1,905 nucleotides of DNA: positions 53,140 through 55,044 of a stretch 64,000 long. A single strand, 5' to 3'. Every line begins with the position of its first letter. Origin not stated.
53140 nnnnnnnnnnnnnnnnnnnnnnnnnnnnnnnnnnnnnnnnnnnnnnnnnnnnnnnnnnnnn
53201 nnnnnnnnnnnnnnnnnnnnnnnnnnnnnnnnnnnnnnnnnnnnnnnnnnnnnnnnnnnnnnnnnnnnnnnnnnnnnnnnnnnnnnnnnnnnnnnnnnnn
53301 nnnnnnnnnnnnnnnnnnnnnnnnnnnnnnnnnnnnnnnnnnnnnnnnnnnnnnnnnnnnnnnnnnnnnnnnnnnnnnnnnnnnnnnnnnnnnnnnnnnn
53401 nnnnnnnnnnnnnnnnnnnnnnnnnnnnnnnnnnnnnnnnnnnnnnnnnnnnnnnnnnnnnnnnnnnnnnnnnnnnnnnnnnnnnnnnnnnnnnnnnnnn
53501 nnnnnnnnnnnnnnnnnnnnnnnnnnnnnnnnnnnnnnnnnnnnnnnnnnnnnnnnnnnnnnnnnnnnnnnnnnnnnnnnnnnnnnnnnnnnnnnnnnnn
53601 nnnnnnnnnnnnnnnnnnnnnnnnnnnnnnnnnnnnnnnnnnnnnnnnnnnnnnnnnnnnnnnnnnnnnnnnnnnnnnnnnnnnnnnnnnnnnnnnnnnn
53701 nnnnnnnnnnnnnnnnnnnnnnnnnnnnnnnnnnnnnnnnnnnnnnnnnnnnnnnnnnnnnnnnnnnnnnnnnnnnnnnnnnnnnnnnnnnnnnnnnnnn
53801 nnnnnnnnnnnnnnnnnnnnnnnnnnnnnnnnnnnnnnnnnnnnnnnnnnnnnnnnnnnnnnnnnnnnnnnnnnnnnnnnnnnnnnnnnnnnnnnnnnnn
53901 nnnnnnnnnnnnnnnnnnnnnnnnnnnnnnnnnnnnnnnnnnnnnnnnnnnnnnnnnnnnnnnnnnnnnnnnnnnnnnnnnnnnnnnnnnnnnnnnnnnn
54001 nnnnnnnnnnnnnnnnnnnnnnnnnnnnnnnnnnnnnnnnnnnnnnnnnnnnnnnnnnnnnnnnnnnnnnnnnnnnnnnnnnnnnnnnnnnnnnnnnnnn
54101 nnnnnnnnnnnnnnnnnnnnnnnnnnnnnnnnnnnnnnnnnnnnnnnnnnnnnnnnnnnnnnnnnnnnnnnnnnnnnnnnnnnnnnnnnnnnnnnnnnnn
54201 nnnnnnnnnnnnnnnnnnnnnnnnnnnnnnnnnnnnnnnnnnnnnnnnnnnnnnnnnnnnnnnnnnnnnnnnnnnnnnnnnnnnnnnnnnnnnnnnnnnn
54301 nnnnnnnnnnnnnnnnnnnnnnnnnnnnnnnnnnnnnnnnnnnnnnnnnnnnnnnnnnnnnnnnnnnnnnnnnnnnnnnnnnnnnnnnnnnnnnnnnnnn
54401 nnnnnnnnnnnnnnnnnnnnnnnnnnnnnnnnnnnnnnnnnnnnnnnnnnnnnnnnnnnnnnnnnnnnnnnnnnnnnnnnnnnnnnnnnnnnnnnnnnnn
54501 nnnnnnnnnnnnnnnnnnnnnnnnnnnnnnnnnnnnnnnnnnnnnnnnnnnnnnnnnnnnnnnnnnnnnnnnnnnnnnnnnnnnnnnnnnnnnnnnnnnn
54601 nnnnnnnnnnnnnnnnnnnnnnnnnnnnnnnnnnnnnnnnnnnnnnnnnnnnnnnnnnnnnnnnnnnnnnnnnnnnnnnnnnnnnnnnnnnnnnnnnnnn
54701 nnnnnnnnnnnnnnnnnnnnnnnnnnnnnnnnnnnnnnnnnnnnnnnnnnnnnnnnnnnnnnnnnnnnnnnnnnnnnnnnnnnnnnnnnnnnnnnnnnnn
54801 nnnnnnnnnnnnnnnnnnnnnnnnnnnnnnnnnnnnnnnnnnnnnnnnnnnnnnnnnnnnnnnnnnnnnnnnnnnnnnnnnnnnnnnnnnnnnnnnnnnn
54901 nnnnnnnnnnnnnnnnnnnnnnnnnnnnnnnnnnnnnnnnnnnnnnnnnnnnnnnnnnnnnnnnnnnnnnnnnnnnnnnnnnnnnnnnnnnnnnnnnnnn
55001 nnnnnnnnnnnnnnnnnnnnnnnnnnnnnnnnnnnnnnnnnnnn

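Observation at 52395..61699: BclA-like collagen gene split by a 6.8-kb serine-recombinase element; in-frame, in-phase rejoining is possible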

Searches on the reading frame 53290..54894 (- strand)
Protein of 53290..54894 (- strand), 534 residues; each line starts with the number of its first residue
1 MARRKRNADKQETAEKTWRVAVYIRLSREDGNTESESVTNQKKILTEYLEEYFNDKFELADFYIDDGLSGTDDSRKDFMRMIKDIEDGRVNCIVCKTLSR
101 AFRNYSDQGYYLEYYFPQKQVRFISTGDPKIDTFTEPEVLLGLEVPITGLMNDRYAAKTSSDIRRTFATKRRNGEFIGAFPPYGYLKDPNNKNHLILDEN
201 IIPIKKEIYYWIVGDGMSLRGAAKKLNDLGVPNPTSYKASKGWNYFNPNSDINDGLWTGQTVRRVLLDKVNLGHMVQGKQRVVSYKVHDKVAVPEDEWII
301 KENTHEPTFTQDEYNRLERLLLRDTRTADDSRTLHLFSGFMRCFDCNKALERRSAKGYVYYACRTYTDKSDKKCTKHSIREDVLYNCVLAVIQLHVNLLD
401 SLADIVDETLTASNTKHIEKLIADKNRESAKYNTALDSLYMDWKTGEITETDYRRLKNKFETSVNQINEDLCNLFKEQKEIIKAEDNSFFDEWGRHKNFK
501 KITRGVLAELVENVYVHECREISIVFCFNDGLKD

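Call 6: search_protein_families(library=pfam, proteins=[window:53290-54894:-], max_evalue=0.01)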
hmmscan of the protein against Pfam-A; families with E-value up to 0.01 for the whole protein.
window:53290-54894:- (534 aa): 3 families
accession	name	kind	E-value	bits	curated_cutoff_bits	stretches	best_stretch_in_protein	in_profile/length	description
PF00239.26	Resolvase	-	1.7e-16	61.1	23.3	1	20-175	1-144/145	Resolvase, N terminal domain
PF07508.19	Recombinase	-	5.9e-16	59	21.1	1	203-321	5-99/102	Recombinase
PF13408.12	Zn_ribbon_recom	-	1.3e-12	48.3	25.3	1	336-392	1-57/58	Recombinase zinc beta ribbon domain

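Call 9: find_homologous_proteins(query=window:53290-54894:-)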
Query window:53290-54894:- (534 aa): 3523 proteins with E <= 0.001 among 8000 candidates; the best 120 are listed.
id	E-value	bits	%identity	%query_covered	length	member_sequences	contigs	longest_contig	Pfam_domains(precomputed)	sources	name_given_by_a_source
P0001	0.0e+0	1233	100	100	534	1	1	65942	PF07508.20,PF00239.27,PF13408.13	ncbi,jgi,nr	ncbi:MAG: recombinase family protein [Ruminococcus sp.]|jgi:DNA invertase Pin-like site-specific DNA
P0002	5.2e-292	987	80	100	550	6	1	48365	PF07508.20,PF00239.27,PF13408.13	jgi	jgi:DNA invertase Pin-like site-specific DNA recombinase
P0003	4.5e-238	809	65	100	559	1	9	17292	PF07508.20,PF00239.27,PF13408.13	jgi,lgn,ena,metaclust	jgi:site-specific DNA recombinase|metaclust:\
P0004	7.1e-237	805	65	100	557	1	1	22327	PF07508.20,PF00239.27,PF13408.13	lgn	-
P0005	1.2e-236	805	66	97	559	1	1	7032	PF07508.20,PF00239.27,PF13408.13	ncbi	-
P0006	4.0e-236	803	63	100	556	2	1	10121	PF07508.20,PF00239.27,PF13408.13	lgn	-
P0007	4.3e-236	803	65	100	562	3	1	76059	PF07508.20,PF00239.27,PF13408.13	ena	-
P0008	4.9e-236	803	65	99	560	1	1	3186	PF07508.20,PF00239.27,PF13408.13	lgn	-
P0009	9.0e-236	802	65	100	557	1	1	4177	PF07508.20,PF00239.27,PF13408.13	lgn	-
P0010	4.2e-234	796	65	100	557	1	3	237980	PF07508.20,PF00239.27,PF14287.12,PF13408.13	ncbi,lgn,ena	-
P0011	5.4e-234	796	65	99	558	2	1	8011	PF07508.20,PF00239.27,PF13408.13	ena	-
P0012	1.3e-233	795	65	97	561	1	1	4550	PF07508.20,PF00239.27,PF13408.13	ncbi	-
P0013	2.1e-233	794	66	97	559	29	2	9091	PF07508.20,PF00239.27,PF13408.13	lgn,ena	-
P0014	3.2e-233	793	64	100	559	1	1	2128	PF07508.20,PF00239.27,PF13408.13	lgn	-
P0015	1.9e-232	791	63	97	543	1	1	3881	PF07508.20,PF00239.27,PF13408.13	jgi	-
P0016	6.4e-232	789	65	97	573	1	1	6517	PF07508.20,PF00239.27,PF13408.13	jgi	jgi:hypothetical protein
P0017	6.5e-232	789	65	97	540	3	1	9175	PF07508.20,PF00239.27,PF13408.13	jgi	-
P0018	7.3e-232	789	65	100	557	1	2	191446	PF07508.20,PF00239.27,PF13408.13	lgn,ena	-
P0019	2.0e-231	787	63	98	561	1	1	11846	PF07508.20,PF00239.27,PF14287.12,PF13408.13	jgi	jgi:hypothetical protein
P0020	2.7e-231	787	65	98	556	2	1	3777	PF07508.20,PF00239.27,PF13408.13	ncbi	-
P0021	3.4e-231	787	65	100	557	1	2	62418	PF07508.20,PF00239.27,PF13408.13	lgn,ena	-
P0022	3.6e-231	786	65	100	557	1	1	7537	PF07508.20,PF00239.27,PF13408.13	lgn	-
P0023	1.2e-230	785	62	99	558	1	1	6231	PF07508.20,PF00239.27,PF14287.12,PF13408.13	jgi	jgi:hypothetical protein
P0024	7.1e-230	782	63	100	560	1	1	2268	PF07508.20,PF00239.27,PF13408.13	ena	-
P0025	1.8e-229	781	63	97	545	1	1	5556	PF07508.20,PF00239.27,PF13408.13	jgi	jgi:hypothetical protein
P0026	3.6e-229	780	64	100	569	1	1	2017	PF07508.20,PF00239.27,PF13408.13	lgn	-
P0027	5.1e-228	776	64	99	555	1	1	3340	PF07508.20,PF00239.27,PF13408.13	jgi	jgi:hypothetical protein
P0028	4.0e-227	773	63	100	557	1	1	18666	PF07508.20,PF00239.27,PF14287.12,PF13408.13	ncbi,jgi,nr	ncbi:MAG: recombinase family protein [Clostridium sp.]|jgi:hypothetical protein|nr:recombinase famil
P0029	5.7e-227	773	64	96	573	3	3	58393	PF07508.20,PF00239.27,PF13408.13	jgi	jgi:hypothetical protein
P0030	7.4e-227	772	63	97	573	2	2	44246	PF07508.20,PF00239.27,PF13408.13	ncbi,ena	-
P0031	1.4e-226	771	61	100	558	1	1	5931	PF07508.20,PF00239.27,PF13408.13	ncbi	-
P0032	2.0e-226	771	62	100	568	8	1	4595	PF07508.20,PF00239.27,PF13408.13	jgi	jgi:hypothetical protein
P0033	1.8e-225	768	63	97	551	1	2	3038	PF07508.20,PF00239.27,PF13408.13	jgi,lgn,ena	-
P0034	1.9e-225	768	89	69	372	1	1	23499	PF07508.20,PF00239.27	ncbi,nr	ncbi:MAG: recombinase family protein, partial [Ruminococcus sp.]|nr:recombinase family protein [Rumi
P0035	1.9e-225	768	62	100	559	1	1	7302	PF07508.20,PF00239.27,PF13408.13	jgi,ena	-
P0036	2.0e-225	768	62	100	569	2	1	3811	PF07508.20,PF00239.27,PF13408.13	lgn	-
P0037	4.5e-225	766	64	97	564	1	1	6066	PF07508.20,PF00239.27,PF13408.13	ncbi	-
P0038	9.0e-225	765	63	97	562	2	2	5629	PF07508.20,PF00239.27,PF14287.12,PF13408.13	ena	-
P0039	2.9e-224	764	63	97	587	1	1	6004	PF07508.20,PF00239.27,PF13408.13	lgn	-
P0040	3.2e-224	764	63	96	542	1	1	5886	PF07508.20,PF00239.27,PF13408.13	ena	-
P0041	3.7e-224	763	62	99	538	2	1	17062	PF07508.20,PF00239.27,PF13408.13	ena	-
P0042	4.9e-224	763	62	97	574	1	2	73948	PF07508.20,PF00239.27,PF13408.13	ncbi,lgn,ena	-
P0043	3.2e-223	760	63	98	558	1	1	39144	PF07508.20,PF00239.27,PF13408.13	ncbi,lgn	-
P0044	4.0e-223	760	61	100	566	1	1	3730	PF07508.20,PF00239.27,PF13408.13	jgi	-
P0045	5.6e-223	759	63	99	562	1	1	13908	PF07508.20,PF00239.27,PF13408.13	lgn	-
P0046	8.9e-223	759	63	97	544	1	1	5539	PF07508.20,PF00239.27,PF13408.13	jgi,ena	-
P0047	5.1e-222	756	64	96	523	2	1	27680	PF07508.20,PF00239.27,PF13408.13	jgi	jgi:DNA invertase Pin-like site-specific DNA recombinase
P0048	8.3e-222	756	62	97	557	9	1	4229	PF07508.20,PF00239.27,PF14287.12,PF13408.13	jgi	jgi:hypothetical protein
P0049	4.9e-221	753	60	100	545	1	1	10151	PF07508.20,PF00239.27,PF13408.13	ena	-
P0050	5.8e-221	753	61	99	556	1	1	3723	PF07508.20,PF00239.27,PF13408.13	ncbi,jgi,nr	ncbi:MAG: recombinase family protein [Oscillospiraceae bacterium]|jgi:hypothetical protein|nr:recomb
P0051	1.2e-220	752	61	98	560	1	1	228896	PF07508.20,PF00239.27,PF13408.13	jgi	jgi:DNA invertase Pin-like site-specific DNA recombinase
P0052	1.3e-220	752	62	97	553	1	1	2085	PF07508.20,PF00239.27,PF13408.13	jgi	jgi:DNA invertase Pin-like site-specific DNA recombinase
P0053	1.4e-220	752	62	97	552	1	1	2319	PF07508.20,PF00239.27,PF13408.13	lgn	-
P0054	1.7e-220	751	62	97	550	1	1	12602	PF07508.20,PF00239.27,PF13408.13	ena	-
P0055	2.7e-220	751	62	96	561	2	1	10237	PF07508.20,PF00239.27,PF14287.12,PF13408.13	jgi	-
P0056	3.0e-220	750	61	98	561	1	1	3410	PF07508.20,PF00239.27,PF13408.13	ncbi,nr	ncbi:resolvase [Clostridia bacterium]|nr:resolvase [Clostridia bacterium]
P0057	4.4e-220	750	61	98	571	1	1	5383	PF07508.20,PF00239.27,PF13408.13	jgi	jgi:hypothetical protein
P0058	9.4e-220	749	63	96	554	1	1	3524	PF07508.20,PF00239.27,PF13408.13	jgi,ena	-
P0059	1.5e-219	748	62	96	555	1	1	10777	PF07508.20,PF00239.27,PF13408.13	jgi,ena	-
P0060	1.7e-219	748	62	97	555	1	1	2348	PF07508.20,PF00239.27,PF13408.13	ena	-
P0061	3.1e-219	747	60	100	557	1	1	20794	PF07508.20,PF00239.27,PF13408.13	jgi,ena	-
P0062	3.5e-219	747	61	99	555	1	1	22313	PF07508.20,PF00239.27,PF13408.13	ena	-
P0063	6.2e-219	746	64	95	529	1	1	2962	PF07508.20,PF00239.27,PF13408.13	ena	-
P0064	6.5e-219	746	60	100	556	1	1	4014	PF07508.20,PF00239.27,PF13408.13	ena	-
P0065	1.5e-218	745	61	99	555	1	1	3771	PF07508.20,PF00239.27,PF13408.13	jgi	jgi:hypothetical protein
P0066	2.2e-218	744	60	99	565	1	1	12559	PF07508.20,PF00239.27,PF13408.13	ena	-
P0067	2.3e-218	744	60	99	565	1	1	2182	PF07508.20,PF00239.27,PF13408.13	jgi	-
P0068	2.3e-218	744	61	97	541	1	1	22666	PF07508.20,PF00239.27,PF13408.13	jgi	-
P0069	3.6e-218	744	61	99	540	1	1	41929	PF07508.20,PF00239.27,PF13408.13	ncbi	-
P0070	3.9e-218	743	61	98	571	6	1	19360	PF07508.20,PF00239.27,PF13408.13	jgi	jgi:hypothetical protein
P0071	5.8e-218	743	60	98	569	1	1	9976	PF07508.20,PF00239.27,PF13408.13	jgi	-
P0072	7.5e-218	743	61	99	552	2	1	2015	PF07508.20,PF00239.27,PF13408.13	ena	-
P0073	8.1e-218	742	61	98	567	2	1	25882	PF07508.20,PF00239.27,PF13408.13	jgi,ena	-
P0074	9.0e-218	742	60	98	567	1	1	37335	PF07508.20,PF00239.27,PF13408.13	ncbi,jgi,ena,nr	ncbi:MAG: recombinase family protein [Firmicutes bacterium]|nr:recombinase family protein [Bacillota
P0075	9.5e-218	742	60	99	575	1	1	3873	PF07508.20,PF00239.27,PF13408.13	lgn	-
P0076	1.1e-217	742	62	96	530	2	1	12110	PF07508.20,PF00239.27,PF13408.13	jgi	-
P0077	1.8e-217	741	61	97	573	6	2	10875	PF07508.20,PF00239.27,PF13408.13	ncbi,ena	-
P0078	2.0e-217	741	60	98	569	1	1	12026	PF07508.20,PF00239.27,PF13408.13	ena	-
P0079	8.0e-217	739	60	100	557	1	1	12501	PF07508.20,PF00239.27,PF13408.13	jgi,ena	-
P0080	1.0e-216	739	61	97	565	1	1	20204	PF07508.20,PF00239.27,PF13408.13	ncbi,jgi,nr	ncbi:MAG: recombinase family protein [Clostridiales bacterium]|jgi:hypothetical protein|nr:recombina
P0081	2.0e-216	738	59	99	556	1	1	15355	PF07508.20,PF00239.27,PF13408.13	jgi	jgi:hypothetical protein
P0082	5.4e-216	736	59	99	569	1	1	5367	PF07508.20,PF00239.27,PF13408.13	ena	-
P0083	1.3e-215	735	61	99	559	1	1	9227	PF07508.20,PF00239.27,PF14287.12,PF13408.13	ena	-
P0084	5.6e-215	733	61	99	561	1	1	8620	PF07508.20,PF00239.27,PF13408.13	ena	-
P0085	6.5e-215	733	60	99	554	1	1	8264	PF07508.20,PF00239.27,PF13408.13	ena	-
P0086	7.4e-215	733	59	99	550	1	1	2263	PF07508.20,PF00239.27,PF13408.13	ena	-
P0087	1.1e-214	732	60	97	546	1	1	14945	PF07508.20,PF00239.27,PF13408.13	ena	-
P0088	2.8e-214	731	60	99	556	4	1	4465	PF07508.20,PF00239.27,PF13408.13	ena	-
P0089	4.9e-214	730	60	97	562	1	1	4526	PF07508.20,PF00239.27,PF13408.13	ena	-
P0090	5.9e-214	730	60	100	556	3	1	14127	PF07508.20,PF00239.27,PF13408.13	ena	-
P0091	1.4e-213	728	60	99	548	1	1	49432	PF07508.20,PF00239.27,PF13408.13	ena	-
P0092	1.5e-213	728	61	97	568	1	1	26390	PF07508.20,PF00239.27,PF13408.13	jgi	jgi:DNA invertase Pin-like site-specific DNA recombinase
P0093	2.0e-213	728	61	97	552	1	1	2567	PF07508.20,PF00239.27,PF13408.13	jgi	jgi:hypothetical protein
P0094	3.2e-213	727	59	100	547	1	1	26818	PF07508.20,PF00239.27,PF13408.13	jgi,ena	-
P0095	6.4e-213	726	58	100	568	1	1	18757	PF07508.20,PF00239.27,PF13408.13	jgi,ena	-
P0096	9.1e-213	726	59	99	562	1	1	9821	PF07508.20,PF00239.27,PF13408.13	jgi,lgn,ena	-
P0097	1.1e-212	725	60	96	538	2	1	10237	PF07508.20,PF00239.27,PF13408.13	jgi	-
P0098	1.4e-212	725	58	100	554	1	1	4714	PF07508.20,PF00239.27,PF13408.13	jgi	jgi:hypothetical protein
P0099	3.1e-212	724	61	97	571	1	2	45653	PF07508.20,PF00239.27,PF14287.12,PF13408.13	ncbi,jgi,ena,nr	ncbi:MAG: recombinase family protein [Oscillospiraceae bacterium]|nr:recombinase family protein [Osc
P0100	1.0e-211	722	59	99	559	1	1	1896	PF07508.20,PF00239.27,PF13408.13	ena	-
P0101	1.7e-211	722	58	98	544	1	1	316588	PF07508.20,PF00239.27,PF13408.13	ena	-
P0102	1.9e-211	721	58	100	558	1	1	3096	PF07508.20,PF00239.27,PF14287.12,PF13408.13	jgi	jgi:hypothetical protein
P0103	2.0e-211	721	57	100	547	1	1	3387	PF07508.20,PF00239.27,PF13408.13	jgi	-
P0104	2.5e-211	721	60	99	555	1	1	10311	PF07508.20,PF00239.27,PF13408.13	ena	-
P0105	3.5e-211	721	60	100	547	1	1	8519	PF07508.20,PF00239.27,PF13408.13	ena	-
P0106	3.7e-211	720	59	99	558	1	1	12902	PF07508.20,PF00239.27,PF14287.12,PF13408.13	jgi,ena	-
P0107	3.9e-211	720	61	96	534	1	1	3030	PF07508.20,PF00239.27,PF13408.13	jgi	jgi:hypothetical protein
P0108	6.1e-211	720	58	98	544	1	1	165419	PF07508.20,PF00239.27,PF13408.13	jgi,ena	-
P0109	1.1e-210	719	58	97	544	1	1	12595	PF07508.20,PF00239.27,PF13408.13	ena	-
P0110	1.2e-210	719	59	99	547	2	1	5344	PF07508.20,PF00239.27,PF13408.13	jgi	-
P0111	1.6e-210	718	61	97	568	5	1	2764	PF07508.20,PF00239.27,PF13408.13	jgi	jgi:ssDNA-binding Zn-finger/Zn-ribbon topoisomerase 1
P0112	1.8e-209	715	58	100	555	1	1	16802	PF07508.20,PF00239.27,PF13408.13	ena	-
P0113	1.9e-209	715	58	99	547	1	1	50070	PF07508.20,PF00239.27,PF13408.13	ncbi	-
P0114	2.1e-209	715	59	100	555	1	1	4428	PF07508.20,PF00239.27,PF13408.13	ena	-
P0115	7.3e-209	713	59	99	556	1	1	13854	PF07508.20,PF00239.27,PF13408.13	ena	-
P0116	7.4e-209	713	59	99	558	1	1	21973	PF07508.20,PF00239.27,PF13408.13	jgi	-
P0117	8.9e-209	713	60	99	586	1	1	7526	PF07508.20,PF00239.27,PF13408.13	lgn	-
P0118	1.7e-208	712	59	99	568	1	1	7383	PF07508.20,PF00239.27,PF13408.13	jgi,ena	-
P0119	2.3e-208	711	60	96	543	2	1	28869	PF07508.20,PF00239.27,PF13408.13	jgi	jgi:DNA invertase Pin-like site-specific DNA recombinase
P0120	2.5e-208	711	59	99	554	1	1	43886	PF07508.20,PF00239.27,PF13408.13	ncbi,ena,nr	ncbi:MAG: recombinase family protein [Oscillospiraceae bacterium]|nr:recombinase family protein [Osc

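Call 10: find_encoding_contigs(protein=P0002, flank=10000, max_places=4)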
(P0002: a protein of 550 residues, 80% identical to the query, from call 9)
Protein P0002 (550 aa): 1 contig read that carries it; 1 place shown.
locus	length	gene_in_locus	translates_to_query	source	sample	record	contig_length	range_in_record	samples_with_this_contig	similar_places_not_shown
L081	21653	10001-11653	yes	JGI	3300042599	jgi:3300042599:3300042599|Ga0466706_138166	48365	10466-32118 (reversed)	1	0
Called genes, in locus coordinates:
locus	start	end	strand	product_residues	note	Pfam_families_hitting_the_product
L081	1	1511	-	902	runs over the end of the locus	PF04607:RelA_SpoT, PF02026:RyR (weak)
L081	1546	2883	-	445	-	PF08937:ThsB_TIR (weak), PF13676:TIR_2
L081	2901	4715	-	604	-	-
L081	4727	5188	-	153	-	PF02026:RyR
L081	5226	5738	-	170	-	-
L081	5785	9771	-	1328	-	PF13401:AAA_22 (faint), PF24883:NPHP3_N (weak), PF24814:WD40_Prp19, PF25173:Beta-prop_WDR3_1st, PF25174:Beta-prop_THOC3, PF25175:Beta-prop_WDR5, PF25391:WD40_Gbeta (faint), PF24807:WD40_CDC20-Fz (weak), +5 more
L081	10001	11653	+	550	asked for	PF00239:Resolvase, PF07508:Recombinase, PF13408:Zn_ribbon_recom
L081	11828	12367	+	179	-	-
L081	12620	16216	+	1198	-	-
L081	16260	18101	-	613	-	PF13304:AAA_21 (faint), PF00005:ABC_tran, PF02463:SMC_N (faint)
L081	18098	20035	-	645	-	PF00005:ABC_tran, PF02463:SMC_N (faint), PF13304:AAA_21 (faint)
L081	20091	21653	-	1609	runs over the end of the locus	PF07411:DUF1508 (faint), PF11974:bMG3 (faint), PF12892:FctA, PF17802:SpaA (faint), PF18705:DUF5643 (faint), PF12892:FctA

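Call 11: find_encoding_contigs(protein=P0034, flank=10000, max_places=4)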
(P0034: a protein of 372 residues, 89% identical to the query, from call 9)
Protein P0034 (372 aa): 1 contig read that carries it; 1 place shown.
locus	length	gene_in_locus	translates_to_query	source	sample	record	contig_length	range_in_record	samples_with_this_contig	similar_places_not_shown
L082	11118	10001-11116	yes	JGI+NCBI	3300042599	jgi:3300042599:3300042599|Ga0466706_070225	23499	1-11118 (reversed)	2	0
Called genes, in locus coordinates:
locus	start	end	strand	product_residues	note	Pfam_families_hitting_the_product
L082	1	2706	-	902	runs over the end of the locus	PF04607:RelA_SpoT, PF02026:RyR (weak)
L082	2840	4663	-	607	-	-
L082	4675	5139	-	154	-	PF02026:RyR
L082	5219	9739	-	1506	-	PF24883:NPHP3_N (weak), PF25174:Beta-prop_THOC3 (weak), PF25171:Beta-prop_WDR36-Utp21_1st (weak), PF23381:Beta-prop_IFT122_1st, PF25174:Beta-prop_THOC3, PF25173:Beta-prop_WDR3_1st, PF25175:Beta-prop_WDR5, PF23381:Beta-prop_IFT122_1st, +10 more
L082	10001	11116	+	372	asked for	PF00239:Resolvase, PF07508:Recombinase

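Call 12: find_encoding_contigs(protein=P0001, flank=10000, max_places=4)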
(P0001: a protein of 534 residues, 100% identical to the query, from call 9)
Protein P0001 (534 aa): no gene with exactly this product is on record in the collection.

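Call 17: find_related_loci(query=window:53290-54894:-, collection=metagenome_contigs, flank=10000)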
Query window:53290-54894:- (534 aa) in metagenome_contigs; peptide patterns used: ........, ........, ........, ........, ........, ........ (x = any residue, [..] = any of these).
130 stretches matched a pattern; 72 encode a relative of the query (tblastn E <= 1e-3); 72 distinct loci.
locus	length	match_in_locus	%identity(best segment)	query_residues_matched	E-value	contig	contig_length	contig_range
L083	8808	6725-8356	65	1-534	0e+0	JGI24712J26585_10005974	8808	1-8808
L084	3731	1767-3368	50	17-533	0e+0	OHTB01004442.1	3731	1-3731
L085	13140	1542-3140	50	18-533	3e-175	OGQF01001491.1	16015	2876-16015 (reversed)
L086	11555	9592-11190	50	18-533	3e-175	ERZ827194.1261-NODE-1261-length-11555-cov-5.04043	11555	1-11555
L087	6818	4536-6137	50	17-533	3e-176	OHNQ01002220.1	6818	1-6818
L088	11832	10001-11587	48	18-533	7e-173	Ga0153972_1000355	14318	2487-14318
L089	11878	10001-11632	47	4-533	3e-172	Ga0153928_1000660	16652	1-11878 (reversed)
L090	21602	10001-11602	49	17-533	7e-172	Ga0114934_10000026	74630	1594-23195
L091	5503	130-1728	49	18-533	8e-175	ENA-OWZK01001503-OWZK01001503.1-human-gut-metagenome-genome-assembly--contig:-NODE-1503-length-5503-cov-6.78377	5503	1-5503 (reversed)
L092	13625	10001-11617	48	1-530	3e-169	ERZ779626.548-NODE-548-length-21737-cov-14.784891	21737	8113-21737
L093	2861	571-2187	48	1-530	2e-179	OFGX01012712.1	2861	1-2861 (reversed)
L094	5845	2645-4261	48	1-530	4e-171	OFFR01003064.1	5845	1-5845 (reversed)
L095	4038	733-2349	47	1-530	3e-174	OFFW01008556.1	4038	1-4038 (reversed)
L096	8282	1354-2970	47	1-530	3e-167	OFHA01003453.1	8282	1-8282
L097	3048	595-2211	47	1-530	1e-176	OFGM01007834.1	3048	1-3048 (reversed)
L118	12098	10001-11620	44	1-530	1e-151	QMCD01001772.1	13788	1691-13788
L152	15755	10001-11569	42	1-530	5e-144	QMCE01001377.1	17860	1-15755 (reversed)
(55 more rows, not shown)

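Call 32: search_protein_families(library=pfam, proteins=[L152:2240-3235:-, L152:3216-4037:-, L152:4149-4430:-, L152:4500-5147:-, L152:5168-6154:+, L152:6186-6572:+, L152:6373-7197:+, L152:7194-7898:+, L152:7994-8380:+, L152:8438-9514:+], max_evalue=0.001)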
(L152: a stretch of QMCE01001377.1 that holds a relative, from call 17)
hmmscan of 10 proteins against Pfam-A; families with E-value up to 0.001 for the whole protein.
L152:2240-3235:- (331 aa): 0 families

L152:3216-4037:- (273 aa): 0 families

L152:4149-4430:- (93 aa): 0 families

L152:4500-5147:- (215 aa): 3 families
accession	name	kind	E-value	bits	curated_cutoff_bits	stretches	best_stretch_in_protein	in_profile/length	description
PF01381.28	HTH_3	-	5.4e-05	23.6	23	1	24-79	1-55/55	Helix-turn-helix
PF12844.13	HTH_19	-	5.6e-05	23.4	30.2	1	21-80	1-59/64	Helix-turn-helix domain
PF13560.12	HTH_31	-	0.00052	20.7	27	0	21-66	3-48/64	Helix-turn-helix domain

L152:5168-6154:+ (328 aa): 1 family
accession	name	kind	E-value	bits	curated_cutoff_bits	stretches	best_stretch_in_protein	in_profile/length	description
PF11300.13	DUF3102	-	3.2e-14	53.7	24.4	1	135-235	9-115/129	Protein of unknown function (DUF3102)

L152:6186-6572:+ (128 aa): 0 families

L152:6373-7197:+ (274 aa): 0 families

L152:7194-7898:+ (234 aa): 2 families
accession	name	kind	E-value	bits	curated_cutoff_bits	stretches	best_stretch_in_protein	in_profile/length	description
PF01935.23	DUF87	-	7.4e-05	23.4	23.2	1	32-62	26-53/220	Helicase HerA, central domain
PF01580.24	FtsK_SpoIIIE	-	9.2e-05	22.4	24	1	20-50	29-60/221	FtsK/SpoIIIE family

L152:7994-8380:+ (128 aa): 0 families

L152:8438-9514:+ (358 aa): 1 family
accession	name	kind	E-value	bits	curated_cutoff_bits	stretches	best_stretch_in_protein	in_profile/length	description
PF01446.23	Rep_1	-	7.2e-69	232.5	33.2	1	83-346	2-252/253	Replication protein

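Call 40: search_protein_families(library=ncbifam, proteins=[window:53290-54894:-], max_evalue=0.00001)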
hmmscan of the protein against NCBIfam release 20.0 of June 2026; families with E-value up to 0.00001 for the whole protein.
window:53290-54894:- (534 aa): 3 families
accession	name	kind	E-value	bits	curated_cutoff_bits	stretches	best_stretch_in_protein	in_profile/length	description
NF047343.1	SCCmet_CcrB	equivalog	2.9e-22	79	900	1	16-481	5-451/542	cassette chromosome recombinase CcrB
NF041201.1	recomb_XisF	equivalog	1.2e-21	77.2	375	1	69-502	40-452/465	fdxN element excision recombinase XisF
NF047344.1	SCCmet_CcrA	equivalog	9e-09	34.9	700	1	33-216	13-186/442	cassette chromosome recombinase CcrA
